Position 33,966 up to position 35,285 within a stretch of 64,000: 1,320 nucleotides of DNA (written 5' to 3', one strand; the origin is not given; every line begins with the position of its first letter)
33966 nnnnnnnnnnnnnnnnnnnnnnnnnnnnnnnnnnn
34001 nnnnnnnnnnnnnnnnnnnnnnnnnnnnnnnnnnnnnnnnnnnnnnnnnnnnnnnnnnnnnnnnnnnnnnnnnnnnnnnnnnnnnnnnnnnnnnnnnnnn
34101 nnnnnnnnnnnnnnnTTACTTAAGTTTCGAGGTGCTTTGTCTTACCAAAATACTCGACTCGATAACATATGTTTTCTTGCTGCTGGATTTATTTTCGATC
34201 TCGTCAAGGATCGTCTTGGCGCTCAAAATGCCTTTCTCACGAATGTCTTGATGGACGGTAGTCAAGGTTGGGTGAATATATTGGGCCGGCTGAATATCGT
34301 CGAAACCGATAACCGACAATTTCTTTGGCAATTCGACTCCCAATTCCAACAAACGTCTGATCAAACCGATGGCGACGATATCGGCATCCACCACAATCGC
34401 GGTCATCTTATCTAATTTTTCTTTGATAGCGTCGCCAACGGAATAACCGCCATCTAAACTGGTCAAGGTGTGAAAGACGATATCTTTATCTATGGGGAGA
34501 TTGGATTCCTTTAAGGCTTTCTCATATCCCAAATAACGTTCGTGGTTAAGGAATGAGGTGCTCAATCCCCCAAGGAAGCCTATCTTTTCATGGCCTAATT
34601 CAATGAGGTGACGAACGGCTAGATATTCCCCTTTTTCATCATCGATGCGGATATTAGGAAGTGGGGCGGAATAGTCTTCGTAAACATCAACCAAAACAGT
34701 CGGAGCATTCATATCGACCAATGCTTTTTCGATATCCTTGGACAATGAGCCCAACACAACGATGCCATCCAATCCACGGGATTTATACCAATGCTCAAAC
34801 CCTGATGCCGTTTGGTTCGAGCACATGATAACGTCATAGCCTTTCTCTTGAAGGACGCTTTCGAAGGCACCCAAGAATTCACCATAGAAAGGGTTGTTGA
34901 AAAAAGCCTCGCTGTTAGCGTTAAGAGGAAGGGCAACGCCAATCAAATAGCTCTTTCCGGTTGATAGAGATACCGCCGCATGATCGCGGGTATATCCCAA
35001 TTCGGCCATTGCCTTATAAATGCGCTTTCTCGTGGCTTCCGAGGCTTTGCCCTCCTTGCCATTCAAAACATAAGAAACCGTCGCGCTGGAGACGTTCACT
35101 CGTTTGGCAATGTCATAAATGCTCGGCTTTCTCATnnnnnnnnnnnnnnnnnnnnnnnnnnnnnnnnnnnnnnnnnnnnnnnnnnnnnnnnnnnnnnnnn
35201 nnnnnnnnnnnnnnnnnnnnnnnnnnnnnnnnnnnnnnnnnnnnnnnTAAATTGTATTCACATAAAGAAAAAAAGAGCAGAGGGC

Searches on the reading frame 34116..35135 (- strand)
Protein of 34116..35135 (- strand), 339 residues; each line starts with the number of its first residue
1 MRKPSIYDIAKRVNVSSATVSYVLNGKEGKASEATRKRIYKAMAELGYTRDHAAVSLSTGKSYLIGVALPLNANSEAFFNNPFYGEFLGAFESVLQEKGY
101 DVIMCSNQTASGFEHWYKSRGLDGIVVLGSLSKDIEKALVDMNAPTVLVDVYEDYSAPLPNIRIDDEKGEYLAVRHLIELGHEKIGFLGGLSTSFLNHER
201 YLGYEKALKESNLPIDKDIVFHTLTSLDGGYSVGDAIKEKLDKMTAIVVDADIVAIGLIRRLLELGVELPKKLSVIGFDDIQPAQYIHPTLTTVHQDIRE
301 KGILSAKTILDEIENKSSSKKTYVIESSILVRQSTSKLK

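Call 18: search_protein_families(library=pfam, proteins=[window:34116-35135:-], max_evalue=0.00001)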
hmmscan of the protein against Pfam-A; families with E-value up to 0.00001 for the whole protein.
window:34116-35135:- (339 aa): 3 families
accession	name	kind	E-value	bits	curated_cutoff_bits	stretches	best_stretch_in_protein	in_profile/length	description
PF13377.12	Peripla_BP_3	-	1e-30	107.4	26.5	1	174-335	1-167/167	Periplasmic binding protein-like domain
PF00356.27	LacI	-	8.5e-17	61.1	27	1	5-50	1-45/46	Bacterial regulatory proteins, lacI family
PF00532.27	Peripla_BP_1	-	6e-15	55.9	22.2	1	81-319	13-267/281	Periplasmic binding proteins and sugar binding domain of LacI family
